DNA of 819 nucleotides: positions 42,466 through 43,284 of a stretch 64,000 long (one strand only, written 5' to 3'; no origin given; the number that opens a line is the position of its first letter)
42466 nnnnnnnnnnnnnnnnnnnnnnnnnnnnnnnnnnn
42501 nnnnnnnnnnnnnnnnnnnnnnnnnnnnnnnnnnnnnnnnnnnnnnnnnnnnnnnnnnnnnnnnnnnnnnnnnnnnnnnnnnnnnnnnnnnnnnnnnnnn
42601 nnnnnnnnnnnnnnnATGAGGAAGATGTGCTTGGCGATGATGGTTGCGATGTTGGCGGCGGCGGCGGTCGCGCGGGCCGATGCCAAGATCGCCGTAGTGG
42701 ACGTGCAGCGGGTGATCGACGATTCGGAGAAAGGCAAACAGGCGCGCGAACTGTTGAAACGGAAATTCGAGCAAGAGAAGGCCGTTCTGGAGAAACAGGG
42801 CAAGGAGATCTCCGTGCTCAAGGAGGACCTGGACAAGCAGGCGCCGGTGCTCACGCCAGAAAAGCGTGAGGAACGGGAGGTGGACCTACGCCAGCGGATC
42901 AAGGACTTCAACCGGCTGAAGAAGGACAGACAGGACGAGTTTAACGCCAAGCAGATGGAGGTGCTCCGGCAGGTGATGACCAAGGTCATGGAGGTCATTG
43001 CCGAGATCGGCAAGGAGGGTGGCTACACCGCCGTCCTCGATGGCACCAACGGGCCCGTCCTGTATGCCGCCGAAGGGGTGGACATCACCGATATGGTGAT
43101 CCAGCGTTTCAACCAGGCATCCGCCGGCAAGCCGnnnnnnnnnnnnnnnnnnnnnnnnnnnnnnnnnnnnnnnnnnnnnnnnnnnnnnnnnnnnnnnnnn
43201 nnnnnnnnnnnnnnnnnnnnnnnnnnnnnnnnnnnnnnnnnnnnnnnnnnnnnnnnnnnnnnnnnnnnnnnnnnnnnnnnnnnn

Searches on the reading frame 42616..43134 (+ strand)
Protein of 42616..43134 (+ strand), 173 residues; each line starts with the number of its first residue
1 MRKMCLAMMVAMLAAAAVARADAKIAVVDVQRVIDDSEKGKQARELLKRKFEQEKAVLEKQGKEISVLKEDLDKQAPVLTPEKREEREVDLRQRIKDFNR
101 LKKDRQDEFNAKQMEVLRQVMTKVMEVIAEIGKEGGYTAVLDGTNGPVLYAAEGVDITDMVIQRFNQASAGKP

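Call 32: find_encoding_contigs(protein=window:42616-43134:+, flank=2500, max_places=10)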
Protein window:42616-43134:+ (173 aa): no gene with exactly this product is on record in the collection.
